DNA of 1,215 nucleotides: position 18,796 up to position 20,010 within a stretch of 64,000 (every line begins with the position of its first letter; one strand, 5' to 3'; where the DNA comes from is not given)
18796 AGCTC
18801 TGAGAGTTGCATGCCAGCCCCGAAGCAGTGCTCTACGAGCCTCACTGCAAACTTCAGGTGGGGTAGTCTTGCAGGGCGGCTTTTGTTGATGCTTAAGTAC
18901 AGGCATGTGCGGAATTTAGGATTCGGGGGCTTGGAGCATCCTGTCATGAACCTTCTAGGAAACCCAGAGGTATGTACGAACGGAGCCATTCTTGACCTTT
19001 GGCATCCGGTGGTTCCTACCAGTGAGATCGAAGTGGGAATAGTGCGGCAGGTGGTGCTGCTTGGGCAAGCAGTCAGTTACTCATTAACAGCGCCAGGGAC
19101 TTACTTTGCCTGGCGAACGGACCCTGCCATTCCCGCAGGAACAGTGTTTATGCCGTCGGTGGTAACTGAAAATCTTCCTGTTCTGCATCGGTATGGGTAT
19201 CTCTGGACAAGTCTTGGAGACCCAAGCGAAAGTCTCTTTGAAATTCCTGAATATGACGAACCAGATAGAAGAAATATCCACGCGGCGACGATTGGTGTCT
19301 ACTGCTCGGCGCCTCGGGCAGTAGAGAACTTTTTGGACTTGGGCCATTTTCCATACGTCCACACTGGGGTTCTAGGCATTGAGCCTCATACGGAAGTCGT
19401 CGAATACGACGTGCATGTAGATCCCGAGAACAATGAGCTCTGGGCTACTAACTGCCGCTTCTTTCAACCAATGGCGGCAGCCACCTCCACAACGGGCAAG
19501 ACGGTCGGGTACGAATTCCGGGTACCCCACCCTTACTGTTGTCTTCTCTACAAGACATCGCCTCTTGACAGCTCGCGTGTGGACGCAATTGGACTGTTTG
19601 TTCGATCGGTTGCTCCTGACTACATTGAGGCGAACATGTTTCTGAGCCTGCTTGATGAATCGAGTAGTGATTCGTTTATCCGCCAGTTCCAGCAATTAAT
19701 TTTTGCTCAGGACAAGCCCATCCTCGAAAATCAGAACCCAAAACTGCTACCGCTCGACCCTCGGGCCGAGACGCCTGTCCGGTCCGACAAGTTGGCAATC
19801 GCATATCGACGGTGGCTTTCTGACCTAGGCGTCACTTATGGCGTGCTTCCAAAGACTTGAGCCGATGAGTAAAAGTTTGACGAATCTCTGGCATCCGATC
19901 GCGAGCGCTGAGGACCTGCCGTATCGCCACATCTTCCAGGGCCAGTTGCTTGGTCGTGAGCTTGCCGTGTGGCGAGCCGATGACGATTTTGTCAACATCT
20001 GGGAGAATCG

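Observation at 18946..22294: Three-gene module with the NdmC/NdmD/NdmE (GST-dependent N-demethylase) architecture outside its known Pseudomonas context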

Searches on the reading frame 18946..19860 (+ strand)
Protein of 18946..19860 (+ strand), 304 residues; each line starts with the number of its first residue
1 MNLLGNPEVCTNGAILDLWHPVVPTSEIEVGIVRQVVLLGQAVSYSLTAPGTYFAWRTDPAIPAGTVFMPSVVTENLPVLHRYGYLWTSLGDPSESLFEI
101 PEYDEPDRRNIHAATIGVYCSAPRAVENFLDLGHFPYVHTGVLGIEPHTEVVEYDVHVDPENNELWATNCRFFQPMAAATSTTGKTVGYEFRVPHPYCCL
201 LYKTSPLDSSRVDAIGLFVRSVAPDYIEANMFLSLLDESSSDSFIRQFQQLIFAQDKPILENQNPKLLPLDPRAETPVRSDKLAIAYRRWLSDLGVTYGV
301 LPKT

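Call 7: search_protein_families(library=pfam, proteins=[window:18946-19860:+], max_evalue=0.01)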
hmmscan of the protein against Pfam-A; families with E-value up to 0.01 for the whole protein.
window:18946-19860:+ (304 aa): 1 family
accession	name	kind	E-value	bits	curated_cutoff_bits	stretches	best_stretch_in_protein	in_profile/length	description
PF19112.6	VanA_C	-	1.2e-17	65.2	23.5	1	120-294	3-190/193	Vanillate O-demethylase oxygenase C-terminal domain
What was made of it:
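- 18946..19860 (+): NdmC-like Rieske-less non-haem-iron oxygenase (304 aa). It has a vestigial N-terminal Rieske remnant and an intact 2-His-1-Asp site. Pfam VanA_C only (call 7).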

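Call 8: search_protein_families(library=ncbifam, proteins=[window:18946-19860:+], max_evalue=0.01)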
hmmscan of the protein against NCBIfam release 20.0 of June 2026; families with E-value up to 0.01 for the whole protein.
window:18946-19860:+ (304 aa): 0 families

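Call 9: search_solved_structures(query=window:18946-19860:+, max_evalue=1, show_alignments=2)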
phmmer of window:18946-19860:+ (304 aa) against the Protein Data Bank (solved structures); distinct sequences matched with E-value up to 1: 7.
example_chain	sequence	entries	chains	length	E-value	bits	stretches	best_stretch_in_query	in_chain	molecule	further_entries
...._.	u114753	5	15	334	1.4e-26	96.6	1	39-300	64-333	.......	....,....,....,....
6wn3_A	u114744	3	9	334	6.1e-25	91.2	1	39-300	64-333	SxtT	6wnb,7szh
6ick_A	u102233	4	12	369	9.3e-15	57.8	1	55-295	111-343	Methylxanthine N1-demethylase NdmA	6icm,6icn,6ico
6icp_A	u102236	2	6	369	1.2e-14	57.3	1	55-295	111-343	Methylxanthine N1-demethylase NdmA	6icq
6icl_A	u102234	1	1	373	6.4e-09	38.6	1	69-296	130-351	Methylxanthine N3-demethylase NdmB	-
7qwt_A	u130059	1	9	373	0.0068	18.8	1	74-145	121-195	Rieske (2Fe-2S) domain protein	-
3gb4_A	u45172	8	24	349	0.04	16.3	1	71-141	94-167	DdmC | Dicamba O-demethylase, oxygenase component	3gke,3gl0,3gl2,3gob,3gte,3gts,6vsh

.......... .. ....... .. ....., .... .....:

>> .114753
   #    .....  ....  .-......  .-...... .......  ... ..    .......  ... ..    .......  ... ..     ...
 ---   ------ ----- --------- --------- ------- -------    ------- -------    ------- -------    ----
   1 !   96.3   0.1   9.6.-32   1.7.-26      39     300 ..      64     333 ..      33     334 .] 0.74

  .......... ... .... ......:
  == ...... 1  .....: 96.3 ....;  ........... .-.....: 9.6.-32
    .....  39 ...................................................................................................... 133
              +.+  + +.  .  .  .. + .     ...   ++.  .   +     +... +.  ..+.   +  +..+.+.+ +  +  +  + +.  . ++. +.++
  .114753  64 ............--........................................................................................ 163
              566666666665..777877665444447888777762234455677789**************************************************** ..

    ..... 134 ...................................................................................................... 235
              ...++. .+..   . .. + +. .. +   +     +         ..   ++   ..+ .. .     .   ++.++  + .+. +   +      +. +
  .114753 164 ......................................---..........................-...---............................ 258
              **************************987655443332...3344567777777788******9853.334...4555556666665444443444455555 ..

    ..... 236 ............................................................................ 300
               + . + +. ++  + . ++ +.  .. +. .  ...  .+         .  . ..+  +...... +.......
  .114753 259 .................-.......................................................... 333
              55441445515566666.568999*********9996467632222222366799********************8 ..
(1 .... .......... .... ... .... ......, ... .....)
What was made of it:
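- On NdmCDE-type split Rieske oxygenase: DdmC E = 0.04 (call 9).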

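Call 12: find_homologous_proteins(query=window:18946-19860:+, max_evalue=0.00001)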
Query window:18946-19860:+ (304 aa): 4415 proteins with E <= 0.00001 among 5576 candidates; the best 120 are listed.
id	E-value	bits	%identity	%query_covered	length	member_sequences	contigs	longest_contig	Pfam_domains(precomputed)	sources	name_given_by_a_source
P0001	1.5e-193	660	93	100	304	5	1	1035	PF19112.7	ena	-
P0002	3.4e-164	563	79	100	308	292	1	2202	PF19112.7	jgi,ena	-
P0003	4.4e-157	540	76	100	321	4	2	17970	PF19112.7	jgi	-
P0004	7.7e-156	536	75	99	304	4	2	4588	PF19112.7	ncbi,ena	-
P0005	9.0e-156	536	75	100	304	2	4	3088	PF19112.7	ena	-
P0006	8.1e-154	529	75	100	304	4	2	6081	PF19112.7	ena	-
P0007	3.2e-151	521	73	100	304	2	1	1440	PF19112.7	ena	-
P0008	1.2e-135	470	67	100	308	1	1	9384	PF19112.7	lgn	-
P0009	2.1e-134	466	68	97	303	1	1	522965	PF19112.7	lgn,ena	-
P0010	3.7e-134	465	67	98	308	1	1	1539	PF19112.7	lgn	-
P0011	2.2e-133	462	65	100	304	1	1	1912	PF19112.7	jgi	-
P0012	1.1e-132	460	65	100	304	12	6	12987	PF19112.7,PF19298.6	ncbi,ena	-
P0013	2.7e-130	452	67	97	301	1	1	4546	PF19112.7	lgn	-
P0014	4.3e-129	448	63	98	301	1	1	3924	PF19112.7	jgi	jgi:phenylpropionate dioxygenase-like ring-hydroxylating dioxygenase large terminal subunit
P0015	9.8e-129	447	65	99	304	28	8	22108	PF19112.7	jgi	jgi:phenylpropionate dioxygenase-like ring-hydroxylating dioxygenase large terminal subunit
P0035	1.9e-120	420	63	97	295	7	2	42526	PF19112.7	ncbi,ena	-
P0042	3.5e-117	409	61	96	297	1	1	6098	PF19112.7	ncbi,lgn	-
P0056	1.6e-114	400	60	96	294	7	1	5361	PF19112.7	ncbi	-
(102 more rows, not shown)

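Call 22: search_dna_similar(query=window:18946-19860:+, collection=plasmids, mode=protein, max_rows=40, rows=spread)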
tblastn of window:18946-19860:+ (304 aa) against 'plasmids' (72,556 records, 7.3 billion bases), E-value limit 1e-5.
Records with a match: 242; places in all: 312; records where one place covers at least 80% of the query: 215.
Best place of each record, by identity: <60% 242.
By first word of the organism name: Rhizobium 128; Sinorhizobium 65; Mycetohabitans 9; Pseudomonas 6; Klebsiella 4; Leptolyngbya 4; Shinella 2; Paraburkholderia 2; Agrobacterium 2; Cupriavidus 2; and 15 more.
By predicted mobility (MOB-suite, as given by PLSDB): non-mobilizable 121; conjugative 112; mobilizable 9.
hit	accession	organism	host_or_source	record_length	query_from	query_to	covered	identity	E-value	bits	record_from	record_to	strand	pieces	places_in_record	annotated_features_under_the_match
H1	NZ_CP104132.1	Sinorhizobium sp. K101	Phaseolus vulgaris,cell ...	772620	6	302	98%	56.9%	7e-106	345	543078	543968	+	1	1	aromatic ring-hydroxylating dioxygenase subunit alpha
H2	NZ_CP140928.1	Sinorhizobium medicae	Medicago lupulina,whole organism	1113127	6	302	98%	56.6%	2e-105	344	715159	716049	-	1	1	record has no annotation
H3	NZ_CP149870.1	Sinorhizobium medicae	Melilotus albus,Cell Culture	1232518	6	302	98%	56.6%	2e-105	344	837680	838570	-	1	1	record has no annotation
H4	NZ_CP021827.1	Sinorhizobium meliloti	Medicago truncatula,Single Cell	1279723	6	302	98%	56.6%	6e-105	342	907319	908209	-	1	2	record has no annotation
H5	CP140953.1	Sinorhizobium meliloti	Medicago lupulina,whole organism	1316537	6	302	98%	56.6%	8e-105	342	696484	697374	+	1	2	aromatic ring-hydroxylating dioxygenase subunit alpha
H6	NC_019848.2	Sinorhizobium meliloti GR4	-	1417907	6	302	98%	56.6%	8e-105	342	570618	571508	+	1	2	record has no annotation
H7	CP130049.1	Sinorhizobium meliloti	Medicago,Cell culture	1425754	6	302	98%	56.6%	8e-105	342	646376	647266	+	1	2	aromatic ring-hydroxylating dioxygenase subunit alpha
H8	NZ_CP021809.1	Sinorhizobium meliloti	Medicago sativa,Single Cell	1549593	6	302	98%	56.6%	8e-105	342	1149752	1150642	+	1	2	none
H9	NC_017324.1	Sinorhizobium meliloti BL225C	-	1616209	6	302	98%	56.6%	8e-105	342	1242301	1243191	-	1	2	none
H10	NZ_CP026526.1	Sinorhizobium meliloti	Medicago sativa L. subsp. ambigua,Cell ...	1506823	6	302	98%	56.2%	1e-104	342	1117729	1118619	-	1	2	none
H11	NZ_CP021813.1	Sinorhizobium meliloti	Medicago truncatula,Single Cell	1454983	6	302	98%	56.2%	4e-104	340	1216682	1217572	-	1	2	none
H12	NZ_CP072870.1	Rhizobium sp. NLR16a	lentil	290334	5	300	97%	43.3%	3e-65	228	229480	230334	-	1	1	aromatic ring-hydroxylating dioxygenase subunit alpha | Rieske 2Fe-2S domain-containing protein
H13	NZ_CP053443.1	Rhizobium brockwellii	Trifolium repens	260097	11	299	95%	43.9%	1e-67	235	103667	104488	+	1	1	aromatic ring-hydroxylating dioxygenase subunit alpha | Rieske 2Fe-2S domain-containing protein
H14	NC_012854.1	Rhizobium leguminosarum bv. trifolii WSM1325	-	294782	11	300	95%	43.8%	2e-67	234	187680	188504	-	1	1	aromatic ring-hydroxylating dioxygenase subunit alpha | Rieske (2Fe-2S) protein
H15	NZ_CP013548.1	Rhizobium phaseoli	Phaseolus vulgaris,Whole ...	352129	6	300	97%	42.8%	1e-65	229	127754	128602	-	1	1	aromatic ring-hydroxylating dioxygenase subunit alpha | Rieske 2Fe-2S domain-containing protein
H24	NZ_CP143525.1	Pseudomonas putida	culture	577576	6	301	97%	42.4%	3e-64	225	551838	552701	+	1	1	aromatic ring-hydroxylating dioxygenase subunit alpha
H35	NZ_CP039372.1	Pseudomonas putida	Pyrus communis 'Williams',pear ...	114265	12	274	87%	39.3%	2e-45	171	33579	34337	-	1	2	aromatic ring-hydroxylating dioxygenase subunit alpha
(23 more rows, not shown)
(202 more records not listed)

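Call 23: get_annotated_region(hit=H1, flank=14000)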
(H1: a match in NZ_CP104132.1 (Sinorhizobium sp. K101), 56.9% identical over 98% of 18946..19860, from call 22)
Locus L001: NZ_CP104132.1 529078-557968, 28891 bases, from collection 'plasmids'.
description: Sinorhizobium sp. K101 plasmid pK101b, complete sequence
organism: Sinorhizobium sp. K101 (NCBI taxid 2976820)
taxonomy: Bacteria; Pseudomonadota; Alphaproteobacteria; Hyphomicrobiales; Rhizobiaceae; Sinorhizobium; Sinorhizobium sp. K101
host: -; source: Phaseolus vulgaris,cell culture,Phaseolus vulgaris nodule,nodule from plant grown in inoculum free soil; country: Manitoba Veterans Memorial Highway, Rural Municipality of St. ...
typing (MOB-suite, as given by PLSDB): non-mobilizable
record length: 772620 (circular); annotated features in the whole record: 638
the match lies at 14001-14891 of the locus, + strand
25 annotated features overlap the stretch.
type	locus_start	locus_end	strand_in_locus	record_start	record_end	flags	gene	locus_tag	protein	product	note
CDS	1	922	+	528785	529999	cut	nuoD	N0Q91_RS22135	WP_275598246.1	NADH dehydrogenase (quinone) subunit D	-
CDS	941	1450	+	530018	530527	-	nuoE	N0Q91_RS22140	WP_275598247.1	NADH-quinone oxidoreductase subunit NuoE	-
CDS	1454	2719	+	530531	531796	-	nuoF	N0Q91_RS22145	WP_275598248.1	NADH-quinone oxidoreductase subunit NuoF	-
CDS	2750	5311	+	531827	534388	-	nuoG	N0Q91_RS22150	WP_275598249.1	NADH-quinone oxidoreductase subunit NuoG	GO:0006120 - mitochondrial electron transport, NADH to ubiquinone [Evidence IEA]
CDS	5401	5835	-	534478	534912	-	-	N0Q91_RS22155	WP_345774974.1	CBS domain-containing protein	-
CDS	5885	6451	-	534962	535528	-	-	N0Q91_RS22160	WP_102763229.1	NADH-quinone oxidoreductase subunit I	-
CDS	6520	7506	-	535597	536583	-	nuoH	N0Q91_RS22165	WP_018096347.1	NADH-quinone oxidoreductase subunit NuoH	-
CDS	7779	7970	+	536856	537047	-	-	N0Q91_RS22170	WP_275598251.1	DUF6494 family protein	-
CDS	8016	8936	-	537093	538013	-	-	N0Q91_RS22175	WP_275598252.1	ABC transporter permease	-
CDS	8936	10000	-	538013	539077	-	-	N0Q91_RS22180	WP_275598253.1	ABC transporter permease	-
CDS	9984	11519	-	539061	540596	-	-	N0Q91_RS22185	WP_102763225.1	ABC transporter ATP-binding protein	-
CDS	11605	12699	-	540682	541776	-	-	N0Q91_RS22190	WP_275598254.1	BMP family ABC transporter substrate-binding protein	-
CDS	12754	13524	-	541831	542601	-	-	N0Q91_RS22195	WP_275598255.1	GntR family transcriptional regulator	-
CDS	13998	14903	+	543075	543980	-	-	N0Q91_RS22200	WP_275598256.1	aromatic ring-hydroxylating dioxygenase subunit alpha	-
CDS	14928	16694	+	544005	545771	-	-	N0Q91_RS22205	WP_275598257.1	Rieske 2Fe-2S domain-containing protein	-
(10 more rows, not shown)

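Call 24: get_annotated_region(hit=H35, flank=14000)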
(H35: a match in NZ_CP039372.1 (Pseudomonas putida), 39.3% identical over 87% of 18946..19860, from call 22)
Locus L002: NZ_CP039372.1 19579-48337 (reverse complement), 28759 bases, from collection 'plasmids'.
description: Pseudomonas putida strain 1290 plasmid pPp1290, complete sequence
organism: Pseudomonas putida (NCBI taxid 303)
taxonomy: Bacteria; Pseudomonadota; Gammaproteobacteria; Pseudomonadales; Pseudomonadaceae; Pseudomonas; Pseudomonas putida
host: -; source: Pyrus communis 'Williams',pear phyllosphere; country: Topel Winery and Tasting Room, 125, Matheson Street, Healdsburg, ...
typing (MOB-suite, as given by PLSDB): conjugative; relaxase MOBP; mating-pair formation MPF_I
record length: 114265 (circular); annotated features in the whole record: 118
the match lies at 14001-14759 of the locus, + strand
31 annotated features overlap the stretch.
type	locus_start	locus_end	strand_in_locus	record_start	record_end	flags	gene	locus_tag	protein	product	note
CDS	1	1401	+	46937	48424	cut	-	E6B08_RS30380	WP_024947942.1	SulP family inorganic anion transporter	-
CDS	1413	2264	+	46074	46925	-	-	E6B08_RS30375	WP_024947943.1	universal stress protein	-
CDS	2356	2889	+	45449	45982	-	-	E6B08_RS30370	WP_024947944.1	NUDIX domain-containing protein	-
CDS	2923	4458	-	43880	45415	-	-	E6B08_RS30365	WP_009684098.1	IS66 family transposase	-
CDS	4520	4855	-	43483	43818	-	tnpB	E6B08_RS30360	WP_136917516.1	IS66 family insertion sequence element accessory protein TnpB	-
CDS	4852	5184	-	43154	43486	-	-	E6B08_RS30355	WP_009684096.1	transposase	GO:0006313 - DNA transposition [Evidence IEA]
CDS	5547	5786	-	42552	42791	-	-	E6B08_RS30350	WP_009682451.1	hypothetical protein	-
CDS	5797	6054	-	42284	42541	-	-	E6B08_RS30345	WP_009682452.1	hypothetical protein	-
CDS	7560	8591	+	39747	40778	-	-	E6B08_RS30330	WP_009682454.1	aromatic ring-hydroxylating dioxygenase subunit alpha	-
CDS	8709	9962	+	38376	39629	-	hpxO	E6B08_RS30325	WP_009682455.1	FAD-dependent urate hydroxylase HpxO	-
CDS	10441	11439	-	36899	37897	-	-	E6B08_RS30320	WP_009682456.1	2-oxoglutarate and iron-dependent oxygenase domain-containing protein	-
CDS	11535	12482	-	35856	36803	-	-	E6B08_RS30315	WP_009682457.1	LysR family transcriptional regulator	-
CDS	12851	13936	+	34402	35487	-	-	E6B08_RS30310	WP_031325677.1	TIM barrel protein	-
CDS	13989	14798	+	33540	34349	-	-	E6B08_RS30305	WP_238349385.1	aromatic ring-hydroxylating dioxygenase subunit alpha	-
CDS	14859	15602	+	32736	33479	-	-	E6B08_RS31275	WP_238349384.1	Rieske (2Fe-2S) protein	-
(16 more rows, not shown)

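Call 26: get_annotated_region(hit=H24, flank=12000)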
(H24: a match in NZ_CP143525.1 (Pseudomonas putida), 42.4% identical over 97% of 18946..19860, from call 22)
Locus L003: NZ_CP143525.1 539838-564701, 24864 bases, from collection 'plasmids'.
description: Pseudomonas putida strain MT178 plasmid pTmex-577K, complete sequence
organism: Pseudomonas putida (NCBI taxid 303)
taxonomy: Bacteria; Pseudomonadota; Gammaproteobacteria; Pseudomonadales; Pseudomonadaceae; Pseudomonas; Pseudomonas putida
host: -; source: culture; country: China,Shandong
typing (MOB-suite, as given by PLSDB): non-mobilizable; mating-pair formation MPF_T
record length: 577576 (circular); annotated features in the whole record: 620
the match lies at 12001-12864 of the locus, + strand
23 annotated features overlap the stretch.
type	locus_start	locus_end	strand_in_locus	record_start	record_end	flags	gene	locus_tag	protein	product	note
CDS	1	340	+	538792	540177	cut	-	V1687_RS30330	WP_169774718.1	DEAD/DEAH box helicase family protein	-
CDS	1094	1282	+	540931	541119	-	-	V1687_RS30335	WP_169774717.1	antitoxin Xre/MbcA/ParS toxin-binding domain-containing protein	-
CDS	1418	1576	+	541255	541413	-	-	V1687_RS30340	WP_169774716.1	hypothetical protein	-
CDS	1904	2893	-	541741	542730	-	-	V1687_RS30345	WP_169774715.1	helix-turn-helix domain-containing protein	GO:0006355 - regulation of DNA-templated transcription [Evidence IEA]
CDS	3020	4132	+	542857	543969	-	-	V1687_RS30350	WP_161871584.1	S-(hydroxymethyl)glutathione dehydrogenase/class III alcohol dehydrogenase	GO:0006113 - fermentation [Evidence IEA]; GO:0009404 - toxin metabolic process [Evidence IEA]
CDS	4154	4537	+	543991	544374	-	-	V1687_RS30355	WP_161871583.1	VOC family protein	-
CDS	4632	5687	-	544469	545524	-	-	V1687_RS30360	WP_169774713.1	aromatic ring-hydroxylating dioxygenase subunit alpha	-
CDS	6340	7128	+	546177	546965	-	-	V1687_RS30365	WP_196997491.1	outer membrane protein OmpK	-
CDS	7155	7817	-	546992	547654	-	-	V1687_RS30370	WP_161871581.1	GntR family transcriptional regulator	-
CDS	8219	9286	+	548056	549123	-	-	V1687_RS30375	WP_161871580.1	aromatic ring-hydroxylating dioxygenase subunit alpha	-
CDS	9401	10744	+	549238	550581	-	-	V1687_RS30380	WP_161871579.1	nucleobase:cation symporter-2 family protein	-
CDS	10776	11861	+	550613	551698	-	-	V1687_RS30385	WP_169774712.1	TIM barrel protein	-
CDS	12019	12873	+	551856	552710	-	-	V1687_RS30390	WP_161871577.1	aromatic ring-hydroxylating dioxygenase subunit alpha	-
CDS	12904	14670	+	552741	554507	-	-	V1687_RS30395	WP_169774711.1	Rieske 2Fe-2S domain-containing protein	-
CDS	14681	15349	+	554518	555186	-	-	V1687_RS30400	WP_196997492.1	glutathione S-transferase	-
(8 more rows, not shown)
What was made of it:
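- In Pseudomonas relatives: a nucleobase symporter and urate hydroxylase HpxO (calls 24, 26). Pseudomonas relatives carry a nucleobase symporter and HpxO (calls 24, 26).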

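Call 27: search_solved_structures(query=L003:4632-5687:-, max_evalue=1e-30, show_alignments=1)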
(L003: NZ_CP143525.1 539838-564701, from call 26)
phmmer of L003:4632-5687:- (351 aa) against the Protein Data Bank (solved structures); distinct sequences matched with E-value up to 1e-30: 4.
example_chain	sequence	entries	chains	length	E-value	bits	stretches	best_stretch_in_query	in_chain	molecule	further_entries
6ick_A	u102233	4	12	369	1.1e-229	764.6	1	1-350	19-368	Methylxanthine N1-demethylase NdmA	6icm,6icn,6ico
6icp_A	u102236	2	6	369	4.2e-228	759.4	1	1-350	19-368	Methylxanthine N1-demethylase NdmA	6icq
6icl_A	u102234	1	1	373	8.7e-129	432.7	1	8-347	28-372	Methylxanthine N3-demethylase NdmB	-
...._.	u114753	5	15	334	1.7e-33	119.2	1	17-325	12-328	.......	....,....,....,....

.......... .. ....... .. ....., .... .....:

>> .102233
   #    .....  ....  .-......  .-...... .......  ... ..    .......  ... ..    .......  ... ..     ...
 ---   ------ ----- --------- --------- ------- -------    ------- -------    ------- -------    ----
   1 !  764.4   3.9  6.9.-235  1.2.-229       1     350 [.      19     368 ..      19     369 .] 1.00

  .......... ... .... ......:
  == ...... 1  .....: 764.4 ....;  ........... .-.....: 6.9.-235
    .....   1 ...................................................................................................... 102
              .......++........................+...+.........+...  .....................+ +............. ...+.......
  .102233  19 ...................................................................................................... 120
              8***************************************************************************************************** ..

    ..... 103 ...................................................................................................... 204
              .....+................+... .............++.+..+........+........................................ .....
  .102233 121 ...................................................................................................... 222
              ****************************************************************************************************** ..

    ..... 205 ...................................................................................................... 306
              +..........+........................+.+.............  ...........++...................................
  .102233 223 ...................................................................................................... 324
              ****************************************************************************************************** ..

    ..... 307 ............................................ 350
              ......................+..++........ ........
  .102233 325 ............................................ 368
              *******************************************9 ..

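Call 28: search_solved_structures(query=L003:12904-14670:+, max_evalue=1e-15, show_alignments=0)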
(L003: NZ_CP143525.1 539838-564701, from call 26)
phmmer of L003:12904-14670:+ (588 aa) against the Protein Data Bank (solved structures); distinct sequences matched with E-value up to 1e-15: 10.
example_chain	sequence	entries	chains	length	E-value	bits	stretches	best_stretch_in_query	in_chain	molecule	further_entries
2pia_A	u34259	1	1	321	4.3e-57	196.9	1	281-588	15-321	PHTHALATE DIOXYGENASE REDUCTASE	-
6laa_A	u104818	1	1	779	5e-53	183.5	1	291-588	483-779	Cytochrome P450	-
6kbh_A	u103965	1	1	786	9.2e-51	176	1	297-587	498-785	Cytochrome P450 monooxygenase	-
7ylr_A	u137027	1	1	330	1.3e-50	175.5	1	298-588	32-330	Ferredoxin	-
6icm_D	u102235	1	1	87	4.7e-47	163.8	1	502-588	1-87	Oxidoreductase NdmD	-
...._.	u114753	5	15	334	6.5e-25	90.7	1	5-124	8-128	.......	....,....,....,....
6wn3_A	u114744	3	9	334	8e-25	90.4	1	5-123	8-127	SxtT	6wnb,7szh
7fhr_A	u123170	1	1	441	5.9e-17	64.4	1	9-121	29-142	Putative Phthalate 4,5-dioxygenase, subunit alpha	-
6icp_A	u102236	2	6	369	8e-17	64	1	8-117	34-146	Methylxanthine N1-demethylase NdmA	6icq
6ick_A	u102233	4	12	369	8e-17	64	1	8-117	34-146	Methylxanthine N1-demethylase NdmA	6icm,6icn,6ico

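Call 32: find_encoding_contigs(protein=window:18946-19860:+, flank=10000, max_places=4)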
Protein window:18946-19860:+ (304 aa): no gene with exactly this product is on record in the collection.
